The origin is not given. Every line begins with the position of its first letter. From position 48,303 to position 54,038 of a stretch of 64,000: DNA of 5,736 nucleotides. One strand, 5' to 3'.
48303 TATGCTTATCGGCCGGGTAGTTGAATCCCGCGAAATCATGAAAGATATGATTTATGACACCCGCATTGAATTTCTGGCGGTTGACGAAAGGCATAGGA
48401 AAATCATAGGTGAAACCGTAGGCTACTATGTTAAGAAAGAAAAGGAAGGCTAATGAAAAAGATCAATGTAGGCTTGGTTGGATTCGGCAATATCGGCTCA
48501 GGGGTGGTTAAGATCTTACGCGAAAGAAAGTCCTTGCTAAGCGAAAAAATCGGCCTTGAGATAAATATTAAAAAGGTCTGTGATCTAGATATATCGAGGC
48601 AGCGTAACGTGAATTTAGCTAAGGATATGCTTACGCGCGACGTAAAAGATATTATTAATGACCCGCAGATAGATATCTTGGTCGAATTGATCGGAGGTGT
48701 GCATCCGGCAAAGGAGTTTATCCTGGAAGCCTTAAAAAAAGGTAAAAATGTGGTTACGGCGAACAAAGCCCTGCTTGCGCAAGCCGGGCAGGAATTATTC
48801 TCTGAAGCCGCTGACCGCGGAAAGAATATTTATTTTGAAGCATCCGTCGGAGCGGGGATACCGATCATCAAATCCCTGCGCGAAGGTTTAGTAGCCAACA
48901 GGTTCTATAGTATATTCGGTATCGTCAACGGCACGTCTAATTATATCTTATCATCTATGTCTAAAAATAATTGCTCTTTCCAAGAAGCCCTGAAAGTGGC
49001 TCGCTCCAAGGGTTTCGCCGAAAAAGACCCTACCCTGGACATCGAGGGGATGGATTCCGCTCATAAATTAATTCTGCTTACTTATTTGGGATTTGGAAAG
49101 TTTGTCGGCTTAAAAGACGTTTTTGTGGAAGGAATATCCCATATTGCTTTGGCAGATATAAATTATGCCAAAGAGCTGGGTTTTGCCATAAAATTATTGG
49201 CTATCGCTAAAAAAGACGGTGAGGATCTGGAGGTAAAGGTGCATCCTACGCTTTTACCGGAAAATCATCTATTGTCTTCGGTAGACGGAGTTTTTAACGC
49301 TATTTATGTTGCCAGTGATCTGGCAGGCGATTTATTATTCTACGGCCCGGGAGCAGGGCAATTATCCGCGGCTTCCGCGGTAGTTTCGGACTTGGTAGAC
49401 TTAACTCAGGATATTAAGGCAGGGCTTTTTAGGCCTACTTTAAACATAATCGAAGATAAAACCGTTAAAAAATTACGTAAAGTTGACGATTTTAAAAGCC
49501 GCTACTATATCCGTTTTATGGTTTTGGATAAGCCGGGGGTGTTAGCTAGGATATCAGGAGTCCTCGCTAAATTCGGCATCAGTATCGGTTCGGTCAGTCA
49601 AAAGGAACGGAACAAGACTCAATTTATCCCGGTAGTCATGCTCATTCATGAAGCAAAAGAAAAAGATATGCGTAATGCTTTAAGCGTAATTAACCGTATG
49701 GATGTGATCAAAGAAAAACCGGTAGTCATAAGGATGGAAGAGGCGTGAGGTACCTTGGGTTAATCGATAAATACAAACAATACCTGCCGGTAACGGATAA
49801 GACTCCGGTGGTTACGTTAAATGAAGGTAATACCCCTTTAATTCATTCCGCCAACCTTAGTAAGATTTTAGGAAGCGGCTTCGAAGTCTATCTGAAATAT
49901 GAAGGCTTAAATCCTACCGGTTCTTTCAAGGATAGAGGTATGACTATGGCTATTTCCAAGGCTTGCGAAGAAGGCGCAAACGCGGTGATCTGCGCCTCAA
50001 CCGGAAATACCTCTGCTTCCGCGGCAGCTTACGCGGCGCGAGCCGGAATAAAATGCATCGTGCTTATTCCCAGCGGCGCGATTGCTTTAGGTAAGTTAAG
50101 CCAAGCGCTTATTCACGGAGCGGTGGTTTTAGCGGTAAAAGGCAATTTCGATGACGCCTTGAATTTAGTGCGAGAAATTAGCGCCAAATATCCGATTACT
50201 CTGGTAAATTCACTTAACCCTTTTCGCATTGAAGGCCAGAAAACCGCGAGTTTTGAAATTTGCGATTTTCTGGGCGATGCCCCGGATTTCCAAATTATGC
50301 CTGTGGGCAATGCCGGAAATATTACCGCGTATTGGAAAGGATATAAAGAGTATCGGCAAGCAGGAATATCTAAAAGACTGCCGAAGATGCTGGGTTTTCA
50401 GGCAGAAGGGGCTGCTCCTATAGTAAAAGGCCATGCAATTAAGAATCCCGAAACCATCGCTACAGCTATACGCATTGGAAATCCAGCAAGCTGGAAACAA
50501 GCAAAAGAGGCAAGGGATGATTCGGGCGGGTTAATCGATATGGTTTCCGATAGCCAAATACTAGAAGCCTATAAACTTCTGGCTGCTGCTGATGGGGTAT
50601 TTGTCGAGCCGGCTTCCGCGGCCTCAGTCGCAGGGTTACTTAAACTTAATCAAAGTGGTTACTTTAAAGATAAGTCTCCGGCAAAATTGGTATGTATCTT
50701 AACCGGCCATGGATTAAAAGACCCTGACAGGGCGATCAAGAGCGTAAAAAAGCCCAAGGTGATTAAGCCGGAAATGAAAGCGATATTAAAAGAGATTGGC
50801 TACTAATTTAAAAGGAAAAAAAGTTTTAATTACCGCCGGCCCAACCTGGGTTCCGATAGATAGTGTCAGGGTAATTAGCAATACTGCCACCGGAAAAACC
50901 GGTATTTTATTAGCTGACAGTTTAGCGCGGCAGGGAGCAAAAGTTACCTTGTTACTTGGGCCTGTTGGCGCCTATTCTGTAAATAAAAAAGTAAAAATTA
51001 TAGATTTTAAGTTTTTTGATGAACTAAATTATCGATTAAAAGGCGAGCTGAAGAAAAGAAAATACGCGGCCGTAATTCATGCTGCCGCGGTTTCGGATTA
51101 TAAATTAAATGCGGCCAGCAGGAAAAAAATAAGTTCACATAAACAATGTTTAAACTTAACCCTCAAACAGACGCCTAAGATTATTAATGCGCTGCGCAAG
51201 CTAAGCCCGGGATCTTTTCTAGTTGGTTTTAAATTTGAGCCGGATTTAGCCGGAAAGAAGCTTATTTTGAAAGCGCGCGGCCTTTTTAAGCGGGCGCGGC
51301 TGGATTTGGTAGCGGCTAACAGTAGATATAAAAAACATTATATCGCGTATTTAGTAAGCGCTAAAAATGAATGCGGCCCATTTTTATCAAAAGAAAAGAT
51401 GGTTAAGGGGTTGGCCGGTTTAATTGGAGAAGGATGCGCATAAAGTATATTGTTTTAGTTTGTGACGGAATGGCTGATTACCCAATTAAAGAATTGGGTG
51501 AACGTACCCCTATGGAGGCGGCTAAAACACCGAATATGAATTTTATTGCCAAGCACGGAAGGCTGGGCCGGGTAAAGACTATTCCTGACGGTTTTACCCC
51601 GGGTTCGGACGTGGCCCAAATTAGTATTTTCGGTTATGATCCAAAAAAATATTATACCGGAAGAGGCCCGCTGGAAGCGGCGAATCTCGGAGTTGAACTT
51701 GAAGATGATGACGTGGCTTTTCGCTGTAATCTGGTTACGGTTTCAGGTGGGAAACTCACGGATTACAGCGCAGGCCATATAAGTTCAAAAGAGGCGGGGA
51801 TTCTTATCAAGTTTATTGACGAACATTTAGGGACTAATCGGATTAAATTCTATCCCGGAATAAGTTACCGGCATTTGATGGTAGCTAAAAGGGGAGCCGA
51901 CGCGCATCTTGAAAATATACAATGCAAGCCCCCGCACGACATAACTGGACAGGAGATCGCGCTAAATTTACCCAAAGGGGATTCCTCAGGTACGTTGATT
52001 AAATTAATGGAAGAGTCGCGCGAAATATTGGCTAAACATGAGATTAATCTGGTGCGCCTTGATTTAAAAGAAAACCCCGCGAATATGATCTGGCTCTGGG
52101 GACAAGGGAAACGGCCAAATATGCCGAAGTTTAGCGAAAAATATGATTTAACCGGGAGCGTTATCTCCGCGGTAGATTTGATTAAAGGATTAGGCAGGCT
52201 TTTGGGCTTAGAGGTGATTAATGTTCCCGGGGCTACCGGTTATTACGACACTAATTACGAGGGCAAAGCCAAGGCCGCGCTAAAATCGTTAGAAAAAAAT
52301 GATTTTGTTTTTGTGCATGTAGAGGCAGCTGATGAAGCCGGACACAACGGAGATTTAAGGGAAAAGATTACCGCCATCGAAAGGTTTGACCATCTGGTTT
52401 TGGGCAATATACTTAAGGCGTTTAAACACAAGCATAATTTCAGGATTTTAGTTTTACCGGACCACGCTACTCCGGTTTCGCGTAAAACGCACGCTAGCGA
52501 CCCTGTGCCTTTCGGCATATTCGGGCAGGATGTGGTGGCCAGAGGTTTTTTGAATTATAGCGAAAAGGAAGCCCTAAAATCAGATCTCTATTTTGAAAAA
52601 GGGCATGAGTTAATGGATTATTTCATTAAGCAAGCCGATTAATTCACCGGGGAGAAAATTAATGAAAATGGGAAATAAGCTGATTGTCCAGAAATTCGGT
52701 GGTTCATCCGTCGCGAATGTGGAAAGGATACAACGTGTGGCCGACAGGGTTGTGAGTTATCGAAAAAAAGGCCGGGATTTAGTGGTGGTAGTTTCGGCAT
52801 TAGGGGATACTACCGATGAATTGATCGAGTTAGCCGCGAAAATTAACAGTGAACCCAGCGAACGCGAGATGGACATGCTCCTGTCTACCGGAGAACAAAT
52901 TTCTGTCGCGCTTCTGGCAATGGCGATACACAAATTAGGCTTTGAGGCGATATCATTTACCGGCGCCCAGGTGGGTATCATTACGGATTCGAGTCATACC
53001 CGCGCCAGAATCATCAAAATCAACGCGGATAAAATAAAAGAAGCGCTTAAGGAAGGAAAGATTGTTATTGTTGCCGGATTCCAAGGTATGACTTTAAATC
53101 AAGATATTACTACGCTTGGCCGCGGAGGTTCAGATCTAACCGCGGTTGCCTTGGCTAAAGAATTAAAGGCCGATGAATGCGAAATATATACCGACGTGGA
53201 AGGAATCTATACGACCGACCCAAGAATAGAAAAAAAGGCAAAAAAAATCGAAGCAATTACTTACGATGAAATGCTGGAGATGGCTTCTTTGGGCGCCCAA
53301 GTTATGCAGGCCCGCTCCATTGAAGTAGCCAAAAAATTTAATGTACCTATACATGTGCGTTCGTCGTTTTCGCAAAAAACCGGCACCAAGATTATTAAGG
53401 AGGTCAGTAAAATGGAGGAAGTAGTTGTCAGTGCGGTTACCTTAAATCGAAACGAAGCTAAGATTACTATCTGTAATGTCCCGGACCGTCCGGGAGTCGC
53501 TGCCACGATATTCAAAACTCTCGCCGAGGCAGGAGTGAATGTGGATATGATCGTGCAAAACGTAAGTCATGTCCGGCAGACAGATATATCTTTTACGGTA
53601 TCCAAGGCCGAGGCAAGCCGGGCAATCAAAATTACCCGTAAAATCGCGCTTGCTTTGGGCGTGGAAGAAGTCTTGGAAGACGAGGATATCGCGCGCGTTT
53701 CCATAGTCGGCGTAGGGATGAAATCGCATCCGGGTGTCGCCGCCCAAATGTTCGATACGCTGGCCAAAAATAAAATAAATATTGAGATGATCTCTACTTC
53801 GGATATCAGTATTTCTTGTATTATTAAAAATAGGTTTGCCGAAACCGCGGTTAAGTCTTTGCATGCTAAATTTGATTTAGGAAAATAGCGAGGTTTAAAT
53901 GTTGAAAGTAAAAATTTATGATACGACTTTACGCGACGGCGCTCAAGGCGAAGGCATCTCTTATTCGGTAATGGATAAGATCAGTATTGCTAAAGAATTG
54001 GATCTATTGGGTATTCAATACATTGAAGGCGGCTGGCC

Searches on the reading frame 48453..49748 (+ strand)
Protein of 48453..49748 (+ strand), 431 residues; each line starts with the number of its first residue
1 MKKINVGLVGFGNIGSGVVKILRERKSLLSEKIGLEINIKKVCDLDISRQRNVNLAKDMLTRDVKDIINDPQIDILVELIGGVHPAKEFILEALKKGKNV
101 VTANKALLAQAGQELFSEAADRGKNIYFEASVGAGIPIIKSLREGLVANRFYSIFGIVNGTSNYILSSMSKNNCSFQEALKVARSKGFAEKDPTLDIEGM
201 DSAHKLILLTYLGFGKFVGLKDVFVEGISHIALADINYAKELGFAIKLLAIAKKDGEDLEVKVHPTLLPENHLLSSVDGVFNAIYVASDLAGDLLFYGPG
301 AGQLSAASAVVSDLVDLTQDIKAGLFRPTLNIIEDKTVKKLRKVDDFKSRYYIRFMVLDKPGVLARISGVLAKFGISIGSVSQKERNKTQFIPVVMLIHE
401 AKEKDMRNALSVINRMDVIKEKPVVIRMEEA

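Call 8: search_protein_families(library=pfam, proteins=[window:48453-49748:+])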
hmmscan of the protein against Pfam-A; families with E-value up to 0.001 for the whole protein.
window:48453-49748:+ (431 aa): 5 families
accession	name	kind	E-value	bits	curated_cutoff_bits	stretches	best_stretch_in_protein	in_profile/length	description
PF00742.24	Homoserine_dh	-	2.2e-58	197.4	22.9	1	137-315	1-173/173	Homoserine dehydrogenase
PF03447.22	NAD_binding_3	-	4.8e-23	82.5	24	1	10-129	1-116/116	Homoserine dehydrogenase, NAD binding domain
PF01842.31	ACT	-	1.5e-09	37.9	27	1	351-414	1-62/66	ACT domain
PF01408.29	GFO_IDH_MocA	-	4.1e-06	27.9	24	1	4-102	1-91/120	Oxidoreductase family, NAD-binding Rossmann fold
PF22629.2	ACT_AHAS_ss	-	6.7e-05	23.4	27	1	355-418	3-65/67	AHAS small subunit-like ACT domain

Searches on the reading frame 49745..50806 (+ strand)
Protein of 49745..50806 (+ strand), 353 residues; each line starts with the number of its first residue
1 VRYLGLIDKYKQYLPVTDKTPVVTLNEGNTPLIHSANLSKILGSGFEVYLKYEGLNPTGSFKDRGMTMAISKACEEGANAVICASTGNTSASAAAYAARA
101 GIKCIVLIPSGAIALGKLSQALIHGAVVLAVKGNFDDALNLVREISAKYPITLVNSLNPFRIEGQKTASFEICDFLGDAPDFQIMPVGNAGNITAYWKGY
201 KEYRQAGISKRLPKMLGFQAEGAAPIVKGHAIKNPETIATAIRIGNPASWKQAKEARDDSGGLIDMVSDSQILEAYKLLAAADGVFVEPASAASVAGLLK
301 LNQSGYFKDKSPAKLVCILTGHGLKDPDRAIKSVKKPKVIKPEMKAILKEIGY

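Call 16: search_protein_families(library=pfam, proteins=[window:49745-50806:+])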
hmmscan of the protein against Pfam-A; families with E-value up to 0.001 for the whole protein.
window:49745-50806:+ (353 aa): 1 family
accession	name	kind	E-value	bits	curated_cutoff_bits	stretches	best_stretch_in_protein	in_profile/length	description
PF00291.31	PALP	-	5.5e-74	249.6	35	1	23-321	1-295/295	Pyridoxal-phosphate dependent enzyme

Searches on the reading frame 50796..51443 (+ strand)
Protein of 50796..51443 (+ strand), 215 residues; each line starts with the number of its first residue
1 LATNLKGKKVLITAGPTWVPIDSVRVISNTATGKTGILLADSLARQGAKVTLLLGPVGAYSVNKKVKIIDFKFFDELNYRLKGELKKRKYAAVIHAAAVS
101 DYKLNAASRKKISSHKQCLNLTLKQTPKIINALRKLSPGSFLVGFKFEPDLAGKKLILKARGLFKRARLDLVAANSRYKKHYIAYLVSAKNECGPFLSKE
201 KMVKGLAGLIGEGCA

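Call 16: search_protein_families(library=pfam, proteins=[window:50796-51443:+])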
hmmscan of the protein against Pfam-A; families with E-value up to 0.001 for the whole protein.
window:50796-51443:+ (215 aa): 1 family
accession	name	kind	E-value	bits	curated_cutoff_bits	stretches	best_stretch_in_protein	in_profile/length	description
PF04127.22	DFP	-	1.6e-42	145.8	22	1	5-180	1-172/186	DNA/pantothenate metabolism flavoprotein C-terminal domain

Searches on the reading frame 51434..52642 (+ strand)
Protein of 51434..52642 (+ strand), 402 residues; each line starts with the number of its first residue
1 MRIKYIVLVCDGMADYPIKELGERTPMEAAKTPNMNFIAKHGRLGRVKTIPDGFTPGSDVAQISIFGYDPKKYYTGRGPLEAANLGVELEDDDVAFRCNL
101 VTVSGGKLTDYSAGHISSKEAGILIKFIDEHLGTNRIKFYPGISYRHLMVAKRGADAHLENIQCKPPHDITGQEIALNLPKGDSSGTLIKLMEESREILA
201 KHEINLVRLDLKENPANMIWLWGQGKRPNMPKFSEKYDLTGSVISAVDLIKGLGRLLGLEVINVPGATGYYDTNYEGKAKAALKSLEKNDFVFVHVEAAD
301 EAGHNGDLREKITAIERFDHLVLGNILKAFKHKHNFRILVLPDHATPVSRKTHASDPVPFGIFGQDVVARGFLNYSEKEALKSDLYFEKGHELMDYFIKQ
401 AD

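Call 16: search_protein_families(library=pfam, proteins=[window:51434-52642:+])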
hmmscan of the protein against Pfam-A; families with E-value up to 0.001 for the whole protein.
window:51434-52642:+ (402 aa): 2 families
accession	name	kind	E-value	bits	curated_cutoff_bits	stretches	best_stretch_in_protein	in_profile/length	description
PF10143.14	PhosphMutase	-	9.5e-60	201.8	21.5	1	39-205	1-170/170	2,3-bisphosphoglycerate-independent phosphoglycerate mutase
PF01676.23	Metalloenzyme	-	2.5e-46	158.7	24.3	1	4-376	2-228/252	Metalloenzyme superfamily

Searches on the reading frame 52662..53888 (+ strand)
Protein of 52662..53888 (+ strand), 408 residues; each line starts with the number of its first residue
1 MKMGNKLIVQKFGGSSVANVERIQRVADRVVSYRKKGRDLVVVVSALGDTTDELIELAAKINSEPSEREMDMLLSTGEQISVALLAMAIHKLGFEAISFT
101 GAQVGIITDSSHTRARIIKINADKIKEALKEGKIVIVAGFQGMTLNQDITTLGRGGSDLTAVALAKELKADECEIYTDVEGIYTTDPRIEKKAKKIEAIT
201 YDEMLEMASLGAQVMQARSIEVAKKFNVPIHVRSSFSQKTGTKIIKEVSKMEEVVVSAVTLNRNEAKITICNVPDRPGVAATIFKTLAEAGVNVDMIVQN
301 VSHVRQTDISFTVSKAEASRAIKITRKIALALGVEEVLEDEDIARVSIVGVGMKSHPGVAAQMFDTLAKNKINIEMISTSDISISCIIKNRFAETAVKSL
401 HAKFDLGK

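Call 16: search_protein_families(library=pfam, proteins=[window:52662-53888:+])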
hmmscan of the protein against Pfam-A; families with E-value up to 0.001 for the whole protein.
window:52662-53888:+ (408 aa): 6 families
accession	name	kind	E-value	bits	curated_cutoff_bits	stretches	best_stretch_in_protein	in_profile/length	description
PF00696.33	AA_kinase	-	6.3e-57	193.4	24.9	1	6-234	1-234/234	Amino acid kinase family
PF22468.2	ACT_9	-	1.3e-39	134.2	27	2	346-404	1-61/61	ACT domain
PF13840.12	ACT_7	-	2.2e-22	79.1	27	1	340-401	3-64/65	ACT domain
PF01842.31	ACT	-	2.3e-20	72.5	27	2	270-328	4-64/66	ACT domain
PF13740.12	ACT_6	-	0.00031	21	23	0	274-303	10-39/76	ACT domain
PF13399.11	LytR_C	-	0.00071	20.9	22.2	0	266-346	2-78/86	LytR cell envelope-related transcriptional attenuator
